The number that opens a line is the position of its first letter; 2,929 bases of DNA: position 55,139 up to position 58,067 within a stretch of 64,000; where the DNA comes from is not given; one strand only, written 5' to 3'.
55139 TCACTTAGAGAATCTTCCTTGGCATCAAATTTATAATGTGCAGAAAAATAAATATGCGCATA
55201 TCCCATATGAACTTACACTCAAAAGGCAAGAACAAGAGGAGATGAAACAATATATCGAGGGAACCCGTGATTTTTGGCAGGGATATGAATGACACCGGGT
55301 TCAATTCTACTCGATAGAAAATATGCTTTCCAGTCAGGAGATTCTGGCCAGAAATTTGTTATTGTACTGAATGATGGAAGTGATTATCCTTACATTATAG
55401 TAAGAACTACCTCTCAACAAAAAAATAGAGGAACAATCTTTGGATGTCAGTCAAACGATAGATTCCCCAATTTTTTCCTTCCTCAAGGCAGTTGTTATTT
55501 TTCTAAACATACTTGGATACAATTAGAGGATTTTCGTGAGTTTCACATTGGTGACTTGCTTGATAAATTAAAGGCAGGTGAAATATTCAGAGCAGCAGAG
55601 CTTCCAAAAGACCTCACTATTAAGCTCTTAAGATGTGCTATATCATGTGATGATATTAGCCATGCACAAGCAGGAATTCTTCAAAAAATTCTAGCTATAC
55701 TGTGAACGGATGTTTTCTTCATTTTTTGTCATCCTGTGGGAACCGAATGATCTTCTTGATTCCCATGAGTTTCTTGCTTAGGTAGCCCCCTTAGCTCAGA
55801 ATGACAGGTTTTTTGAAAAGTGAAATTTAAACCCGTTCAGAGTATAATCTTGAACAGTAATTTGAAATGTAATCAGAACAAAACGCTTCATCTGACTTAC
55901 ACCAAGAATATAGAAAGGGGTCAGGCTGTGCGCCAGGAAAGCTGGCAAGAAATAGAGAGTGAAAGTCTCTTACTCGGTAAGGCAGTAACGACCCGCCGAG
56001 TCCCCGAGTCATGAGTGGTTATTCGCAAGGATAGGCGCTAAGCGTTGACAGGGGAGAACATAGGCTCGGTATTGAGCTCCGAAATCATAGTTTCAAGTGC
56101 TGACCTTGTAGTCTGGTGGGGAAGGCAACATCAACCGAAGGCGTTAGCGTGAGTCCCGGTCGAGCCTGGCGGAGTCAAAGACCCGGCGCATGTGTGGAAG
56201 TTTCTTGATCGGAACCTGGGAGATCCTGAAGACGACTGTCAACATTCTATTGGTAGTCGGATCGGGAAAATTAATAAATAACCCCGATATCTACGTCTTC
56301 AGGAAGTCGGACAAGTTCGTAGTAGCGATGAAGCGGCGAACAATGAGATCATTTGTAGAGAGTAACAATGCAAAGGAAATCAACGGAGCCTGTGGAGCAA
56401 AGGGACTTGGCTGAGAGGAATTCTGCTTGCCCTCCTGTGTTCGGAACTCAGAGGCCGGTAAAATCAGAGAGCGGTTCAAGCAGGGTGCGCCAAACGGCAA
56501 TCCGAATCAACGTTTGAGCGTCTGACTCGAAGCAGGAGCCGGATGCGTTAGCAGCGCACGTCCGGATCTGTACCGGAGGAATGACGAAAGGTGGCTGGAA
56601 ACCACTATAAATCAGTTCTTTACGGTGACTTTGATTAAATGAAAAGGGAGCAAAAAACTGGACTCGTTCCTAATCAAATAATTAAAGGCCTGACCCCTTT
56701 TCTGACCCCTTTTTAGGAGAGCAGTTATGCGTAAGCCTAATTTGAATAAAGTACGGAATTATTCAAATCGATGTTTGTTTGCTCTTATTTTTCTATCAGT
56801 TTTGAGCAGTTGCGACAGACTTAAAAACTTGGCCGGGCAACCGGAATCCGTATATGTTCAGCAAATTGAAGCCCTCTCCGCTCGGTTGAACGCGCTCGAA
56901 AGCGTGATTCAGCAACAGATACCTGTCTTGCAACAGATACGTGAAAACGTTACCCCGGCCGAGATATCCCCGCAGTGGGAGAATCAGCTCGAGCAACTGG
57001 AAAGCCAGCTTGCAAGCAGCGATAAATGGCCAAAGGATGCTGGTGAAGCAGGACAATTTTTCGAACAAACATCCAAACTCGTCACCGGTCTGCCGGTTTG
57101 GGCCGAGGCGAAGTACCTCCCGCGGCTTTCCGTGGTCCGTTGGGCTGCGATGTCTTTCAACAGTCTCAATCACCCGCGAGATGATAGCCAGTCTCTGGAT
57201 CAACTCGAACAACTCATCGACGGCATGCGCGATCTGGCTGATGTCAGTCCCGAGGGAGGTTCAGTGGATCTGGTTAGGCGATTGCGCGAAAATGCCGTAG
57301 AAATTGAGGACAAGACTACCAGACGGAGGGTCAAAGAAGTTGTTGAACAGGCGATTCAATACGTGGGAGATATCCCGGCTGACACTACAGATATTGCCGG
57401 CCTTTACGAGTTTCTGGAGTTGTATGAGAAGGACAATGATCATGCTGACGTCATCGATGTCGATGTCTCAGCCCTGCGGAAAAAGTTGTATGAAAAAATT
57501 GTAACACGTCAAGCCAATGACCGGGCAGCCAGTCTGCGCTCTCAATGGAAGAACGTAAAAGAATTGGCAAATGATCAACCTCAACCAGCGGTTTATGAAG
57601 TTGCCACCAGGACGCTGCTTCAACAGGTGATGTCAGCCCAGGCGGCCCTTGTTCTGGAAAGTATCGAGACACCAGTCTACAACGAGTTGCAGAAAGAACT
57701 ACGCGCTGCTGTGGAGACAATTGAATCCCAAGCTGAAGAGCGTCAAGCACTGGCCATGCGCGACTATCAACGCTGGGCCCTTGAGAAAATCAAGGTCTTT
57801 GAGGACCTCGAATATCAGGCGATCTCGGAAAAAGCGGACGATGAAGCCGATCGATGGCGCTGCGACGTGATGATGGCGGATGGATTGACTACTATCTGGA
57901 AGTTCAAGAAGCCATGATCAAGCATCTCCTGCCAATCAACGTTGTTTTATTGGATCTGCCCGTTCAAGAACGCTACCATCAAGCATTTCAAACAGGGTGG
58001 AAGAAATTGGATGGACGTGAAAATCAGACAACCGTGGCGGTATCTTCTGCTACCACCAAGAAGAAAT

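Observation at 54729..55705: Panacea-domain (DUF4065) antitoxin candidate translationally coupled to an unassigned 138-aa partner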

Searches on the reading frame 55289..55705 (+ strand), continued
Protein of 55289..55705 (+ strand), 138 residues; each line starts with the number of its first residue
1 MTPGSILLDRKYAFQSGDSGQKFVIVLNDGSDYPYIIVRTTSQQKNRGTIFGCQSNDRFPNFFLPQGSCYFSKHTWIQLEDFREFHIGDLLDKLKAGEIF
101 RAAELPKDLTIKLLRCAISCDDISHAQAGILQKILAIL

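Call 36: find_homologous_proteins(query=A2, max_evalue=0.001)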
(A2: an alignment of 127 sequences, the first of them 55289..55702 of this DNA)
Query A2 (127 sequences) (138 aa, profile of the alignment): 118 proteins with E <= 0.001 among 684 candidates.
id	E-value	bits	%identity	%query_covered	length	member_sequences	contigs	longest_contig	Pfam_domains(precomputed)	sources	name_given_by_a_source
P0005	8.5e-53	196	52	100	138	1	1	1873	-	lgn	-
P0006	2.3e-52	194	52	98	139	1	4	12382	-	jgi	jgi:hypothetical protein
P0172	2.5e-51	191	58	100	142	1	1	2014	-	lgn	-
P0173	2.7e-51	191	46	97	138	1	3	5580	-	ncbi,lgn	-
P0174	4.2e-51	190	51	100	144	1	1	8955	-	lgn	-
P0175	4.2e-51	190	50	100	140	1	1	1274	-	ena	-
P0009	1.3e-50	189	46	100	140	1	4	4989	-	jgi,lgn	jgi:hypothetical protein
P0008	1.5e-50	188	48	95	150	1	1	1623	-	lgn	-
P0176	1.6e-50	188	46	100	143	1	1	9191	-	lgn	-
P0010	2.4e-50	188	49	100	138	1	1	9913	-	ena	-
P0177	2.5e-50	188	44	100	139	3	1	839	-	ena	-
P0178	3.1e-50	187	47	99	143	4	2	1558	-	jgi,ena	jgi:hypothetical protein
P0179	5.2e-50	187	47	98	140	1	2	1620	-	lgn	-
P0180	5.5e-50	187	45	100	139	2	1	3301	-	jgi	jgi:hypothetical protein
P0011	7.3e-50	186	50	98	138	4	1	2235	-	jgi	jgi:hypothetical protein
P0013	1.0e-49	186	48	100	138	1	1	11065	-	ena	-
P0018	2.3e-48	181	48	100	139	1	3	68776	-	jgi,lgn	jgi:hypothetical protein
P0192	1.1e-47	179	46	98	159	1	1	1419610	-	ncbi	ncbi:MAG: hypothetical protein QM808_09905 [Steroidobacteraceae bacterium]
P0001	3.4e-47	178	100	100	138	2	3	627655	-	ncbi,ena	-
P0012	2.7e-42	162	47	100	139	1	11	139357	-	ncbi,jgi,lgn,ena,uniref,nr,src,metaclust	ncbi:MAG: hypothetical protein A2527_12065 [Candidatus Lambdaproteobacteria bacterium RIFOXYD2_FULL_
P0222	3.0e-41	158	35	100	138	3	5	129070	-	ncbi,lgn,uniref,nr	ncbi:hypothetical protein [Pseudomonas syringae]|uniref:hypothetical protein n=1 Tax=Pseudomonas syr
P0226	8.6e-40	154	37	99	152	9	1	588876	-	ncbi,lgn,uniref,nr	ncbi:hypothetical protein [Burkholderia gladioli]|uniref:hypothetical protein n=1 Tax=Burkholderia g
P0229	4.2e-39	151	36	96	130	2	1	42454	-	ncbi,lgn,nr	ncbi:MAG: hypothetical protein Q8L95_06160 [Burkholderiales bacterium]|nr:hypothetical protein [Burk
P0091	3.4e-38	148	26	96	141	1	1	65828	-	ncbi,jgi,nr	ncbi:MAG: hypothetical protein LBU76_01740 [Azoarcus sp.]|jgi:hypothetical protein|nr:hypothetical p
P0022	3.4e-34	135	44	71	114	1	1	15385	-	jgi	jgi:hypothetical protein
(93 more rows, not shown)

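Call 37: list_cluster_members(proteins=[P0222, P0226, P0192, P0001, P0229, P0091])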
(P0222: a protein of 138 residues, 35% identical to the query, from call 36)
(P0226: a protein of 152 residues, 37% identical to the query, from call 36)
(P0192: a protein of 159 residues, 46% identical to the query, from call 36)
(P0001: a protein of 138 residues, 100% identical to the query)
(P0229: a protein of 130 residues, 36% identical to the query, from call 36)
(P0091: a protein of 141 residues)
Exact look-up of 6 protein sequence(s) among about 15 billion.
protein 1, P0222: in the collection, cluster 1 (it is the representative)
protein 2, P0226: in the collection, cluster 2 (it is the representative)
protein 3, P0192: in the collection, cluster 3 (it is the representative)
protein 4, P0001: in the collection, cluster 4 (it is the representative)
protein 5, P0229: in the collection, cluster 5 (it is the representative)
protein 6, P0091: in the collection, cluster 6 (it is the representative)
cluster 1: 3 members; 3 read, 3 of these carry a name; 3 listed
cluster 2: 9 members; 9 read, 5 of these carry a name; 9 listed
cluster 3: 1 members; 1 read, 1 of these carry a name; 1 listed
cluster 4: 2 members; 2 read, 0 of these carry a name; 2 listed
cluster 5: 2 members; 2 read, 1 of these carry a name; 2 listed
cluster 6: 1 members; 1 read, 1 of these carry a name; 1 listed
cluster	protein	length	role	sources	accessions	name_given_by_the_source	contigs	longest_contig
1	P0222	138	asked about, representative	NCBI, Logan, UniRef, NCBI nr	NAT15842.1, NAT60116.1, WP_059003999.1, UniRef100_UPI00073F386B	hypothetical protein [Pseudomonas syringae] | hypothetical protein n=1 Tax=Pseudomonas syringae TaxID=317 RepID=UPI00073F386B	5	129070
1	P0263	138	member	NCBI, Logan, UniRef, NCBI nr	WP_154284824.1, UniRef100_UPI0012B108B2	hypothetical protein [Pseudomonas syringae] | hypothetical protein n=1 Tax=Pseudomonas syringae TaxID=317 RepID=UPI0012B108B2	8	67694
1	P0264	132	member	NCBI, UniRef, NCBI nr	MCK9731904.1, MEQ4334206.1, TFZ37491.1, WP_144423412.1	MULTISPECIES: hypothetical protein [Pseudomonas] | hypothetical protein n=1 Tax=Pseudomonas TaxID=286 RepID=UPI0011033CB6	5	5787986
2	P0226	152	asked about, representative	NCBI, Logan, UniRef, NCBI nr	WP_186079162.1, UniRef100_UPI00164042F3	hypothetical protein [Burkholderia gladioli] | hypothetical protein n=1 Tax=Burkholderia gladioli TaxID=28095 RepID=UPI00164042F3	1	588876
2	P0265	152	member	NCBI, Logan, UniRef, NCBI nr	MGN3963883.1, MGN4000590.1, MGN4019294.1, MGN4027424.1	hypothetical protein ACS0ZG_11285 [Burkholderia gladioli] | hypothetical protein n=1 Tax=Burkholderia gladioli TaxID=28095 RepID=UPI00164124AA | hypothetical protein [Burkholderia gladioli]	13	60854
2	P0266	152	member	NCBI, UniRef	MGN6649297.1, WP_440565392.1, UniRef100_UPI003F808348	hypothetical protein [Trinickia sp.] | hypothetical protein n=1 Tax=Trinickia sp. TaxID=2571163 RepID=UPI003F808348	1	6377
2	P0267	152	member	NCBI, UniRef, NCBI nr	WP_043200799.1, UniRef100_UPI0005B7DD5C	hypothetical protein [Paraburkholderia acidipaludis] | hypothetical protein n=1 Tax=Paraburkholderia acidipaludis TaxID=660537 ...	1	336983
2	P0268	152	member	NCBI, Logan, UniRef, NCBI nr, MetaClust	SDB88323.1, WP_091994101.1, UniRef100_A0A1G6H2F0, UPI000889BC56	hypothetical protein [Paraburkholderia lycopersici] | Uncharacterized protein n=1 Tax=Paraburkholderia lycopersici TaxID=416944 ... | status=active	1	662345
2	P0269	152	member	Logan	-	-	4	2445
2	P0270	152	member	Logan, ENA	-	-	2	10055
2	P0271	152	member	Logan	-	-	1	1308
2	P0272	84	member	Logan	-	-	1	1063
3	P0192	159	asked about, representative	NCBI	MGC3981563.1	MAG: hypothetical protein QM808_09905 [Steroidobacteraceae bacterium]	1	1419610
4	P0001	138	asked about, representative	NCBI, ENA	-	-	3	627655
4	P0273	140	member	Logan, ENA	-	-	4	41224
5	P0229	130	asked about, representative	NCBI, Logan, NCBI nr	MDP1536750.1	MAG: hypothetical protein Q8L95_06160 [Burkholderiales bacterium] | hypothetical protein [Burkholderiales bacterium]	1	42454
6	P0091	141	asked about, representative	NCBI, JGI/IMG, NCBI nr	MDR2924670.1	MAG: hypothetical protein LBU76_01740 [Azoarcus sp.] | hypothetical protein | hypothetical protein [Azoarcus sp.]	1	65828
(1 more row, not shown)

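Call 59: fold_search(model_id=the predicted structure, library=viral)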
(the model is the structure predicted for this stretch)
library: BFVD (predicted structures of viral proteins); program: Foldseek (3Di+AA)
matches with E <= 10: 612; with E <= 0.001: 0
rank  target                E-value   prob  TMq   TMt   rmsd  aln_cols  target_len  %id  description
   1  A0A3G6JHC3            4.3e-03  1.00  0.53  0.65   3.7       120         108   12  Type II toxin-antitoxin system PemK/MazF family toxin [Lactobacillus phage ViSo-2018a]
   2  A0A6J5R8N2            1.1e-02  1.00  0.52  0.11   8.0       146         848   16  Uncharacterized protein [uncultured Caudovirales phage]
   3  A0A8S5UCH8            1.7e-02  0.99  0.44  0.26   8.1       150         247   10  PemK-like protein [Siphoviridae sp. ctgN495]
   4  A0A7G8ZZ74            3.4e-02  0.57  0.27  0.14  14.1       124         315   11  Ig-like domain containing YjdB-like protein [Enterococcus phage iF6]
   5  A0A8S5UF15            3.6e-02  0.98  0.53  0.34   6.3       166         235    7  PemK-like protein [Myoviridae sp. ctcyQ27]
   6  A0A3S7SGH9            3.6e-02  0.20  0.20  0.16  15.2       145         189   14  (no name in the UniProt tables at hand)
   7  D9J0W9                4.8e-02  0.91  0.43  0.31   6.9       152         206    8  Gp171 [Brochothrix phage A9]
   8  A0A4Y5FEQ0            5.1e-02  0.25  0.21  0.17  15.2       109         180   10  Ig-like domain-containing protein [Lactobacillus phage 521B]
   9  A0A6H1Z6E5            6.1e-02  0.97  0.50  0.42   4.5       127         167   12  (no name in the UniProt tables at hand)
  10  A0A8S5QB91            6.1e-02  0.90  0.37  0.29   7.0        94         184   13  PemK-like protein [Myoviridae sp. ctdv95]
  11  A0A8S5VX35            8.1e-02  0.25  0.22  0.21  14.0       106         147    9  (no name in the UniProt tables at hand)
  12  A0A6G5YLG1            1.1e-01  0.12  0.19  0.13  16.3       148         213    9  (no name in the UniProt tables at hand)
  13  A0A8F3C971            1.1e-01  0.05  0.13  0.11  23.6       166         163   12  Uncharacterized protein [Aeromonas phage pAh6.2TG]
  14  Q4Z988                1.3e-01  0.18  0.23  0.17  15.1       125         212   10  ORF056 [Staphylococcus phage Twort (strain DSM 17442 / HER 48)]
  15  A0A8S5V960            1.5e-01  0.75  0.29  0.47   7.2       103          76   13  Uncharacterized protein [Caudovirales sp. ctCpR1]
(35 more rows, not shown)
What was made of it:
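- On MazF/PemK endoribonuclease superfamily (CcdB/MazF fold): The BFVD top hit is PemK/MazF (call 59).
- BFVD top hit is a PemK/MazF toxin (call 59).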

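Call 67: find_encoding_contigs(protein=P0273, flank=10000, max_places=3)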
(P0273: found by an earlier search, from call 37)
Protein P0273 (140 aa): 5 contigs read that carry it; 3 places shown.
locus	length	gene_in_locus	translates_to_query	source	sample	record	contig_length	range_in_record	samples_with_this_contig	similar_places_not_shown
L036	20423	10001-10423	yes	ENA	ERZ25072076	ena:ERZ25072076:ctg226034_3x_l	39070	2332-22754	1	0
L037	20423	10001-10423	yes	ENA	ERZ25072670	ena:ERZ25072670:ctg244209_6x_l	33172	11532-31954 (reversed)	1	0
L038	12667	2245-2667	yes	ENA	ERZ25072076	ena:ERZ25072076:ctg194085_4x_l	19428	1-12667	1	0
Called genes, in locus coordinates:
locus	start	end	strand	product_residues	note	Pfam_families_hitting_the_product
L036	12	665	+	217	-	PF04305:DUF455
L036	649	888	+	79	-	-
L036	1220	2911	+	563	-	PF00682:HMGL-like, PF22615:IPMS_D2, PF08502:LeuA_dimer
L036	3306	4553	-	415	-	PF13458:Peripla_BP_6, PF01094:ANF_receptor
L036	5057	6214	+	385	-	PF11249:DUF3047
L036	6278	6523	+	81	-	-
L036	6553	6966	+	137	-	-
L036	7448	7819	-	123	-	-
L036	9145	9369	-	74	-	-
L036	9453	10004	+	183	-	PF13274:SocA_Panacea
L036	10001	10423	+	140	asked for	-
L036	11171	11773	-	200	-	-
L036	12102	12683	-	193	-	-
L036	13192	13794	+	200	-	-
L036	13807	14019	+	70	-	-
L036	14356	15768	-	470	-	PF00078:RVT_1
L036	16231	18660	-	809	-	PF00496:SBP_bac_5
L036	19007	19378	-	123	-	-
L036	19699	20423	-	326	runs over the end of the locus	PF03781:FGE-sulfatase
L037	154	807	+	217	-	PF04305:DUF455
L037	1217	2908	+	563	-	PF00682:HMGL-like, PF22615:IPMS_D2, PF08502:LeuA_dimer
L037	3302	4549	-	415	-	PF13458:Peripla_BP_6, PF01094:ANF_receptor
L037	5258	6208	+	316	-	PF11249:DUF3047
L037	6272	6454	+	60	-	-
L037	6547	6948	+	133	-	-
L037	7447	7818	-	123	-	-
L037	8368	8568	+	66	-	-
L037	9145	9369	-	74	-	-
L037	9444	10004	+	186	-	PF13274:SocA_Panacea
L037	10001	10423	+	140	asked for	-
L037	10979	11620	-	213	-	PF13936:HTH_38, PF13384:HTH_23 (weak)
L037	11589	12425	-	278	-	PF05598:DUF772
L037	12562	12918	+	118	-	-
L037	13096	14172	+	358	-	PF01548:DEDD_Tnp_IS110, PF02371:Transposase_20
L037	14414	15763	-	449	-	PF13393:tRNA-synt_His, PF00587:tRNA-synt_2b (faint), PF03129:HGTP_anticodon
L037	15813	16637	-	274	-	-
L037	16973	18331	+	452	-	-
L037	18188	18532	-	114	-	-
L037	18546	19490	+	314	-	PF05598:DUF772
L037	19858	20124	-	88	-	-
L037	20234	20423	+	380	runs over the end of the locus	PF01663:Phosphodiest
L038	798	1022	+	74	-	-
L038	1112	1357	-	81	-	-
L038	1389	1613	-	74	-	-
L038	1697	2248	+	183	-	PF13274:SocA_Panacea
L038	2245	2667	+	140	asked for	-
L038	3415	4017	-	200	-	-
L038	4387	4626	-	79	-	-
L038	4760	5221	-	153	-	-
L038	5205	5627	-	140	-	-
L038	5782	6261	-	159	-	-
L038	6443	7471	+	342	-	PF01797:Y1_Tnp, PF08299:Bac_DnaA_C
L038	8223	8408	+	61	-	-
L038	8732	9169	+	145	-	PF01555:N6_N4_Mtase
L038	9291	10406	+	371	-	-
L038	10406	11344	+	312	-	-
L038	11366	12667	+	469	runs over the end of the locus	PF00145:DNA_methylase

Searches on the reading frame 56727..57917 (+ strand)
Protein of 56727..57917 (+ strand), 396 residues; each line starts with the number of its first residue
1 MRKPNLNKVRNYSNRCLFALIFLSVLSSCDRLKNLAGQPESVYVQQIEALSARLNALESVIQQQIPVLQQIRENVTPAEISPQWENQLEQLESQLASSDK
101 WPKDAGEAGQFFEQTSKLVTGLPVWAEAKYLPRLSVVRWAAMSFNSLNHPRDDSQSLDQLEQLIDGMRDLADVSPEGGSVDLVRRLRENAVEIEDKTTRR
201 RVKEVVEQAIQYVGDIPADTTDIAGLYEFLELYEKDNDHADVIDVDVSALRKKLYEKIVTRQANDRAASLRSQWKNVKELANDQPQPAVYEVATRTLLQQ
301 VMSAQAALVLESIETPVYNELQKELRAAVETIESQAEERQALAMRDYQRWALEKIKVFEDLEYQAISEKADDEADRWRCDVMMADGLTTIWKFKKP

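Call 61: search_protein_families(library=pfam, proteins=[window:56727-57917:+], max_evalue=0.01)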
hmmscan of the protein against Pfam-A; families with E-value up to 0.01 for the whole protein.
window:56727-57917:+ (396 aa): 0 families

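Call 66: find_encoding_contigs(protein=window:56727-57917:+, flank=10000, max_places=6)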
Protein window:56727-57917:+ (396 aa): no gene with exactly this product is on record in the collection.
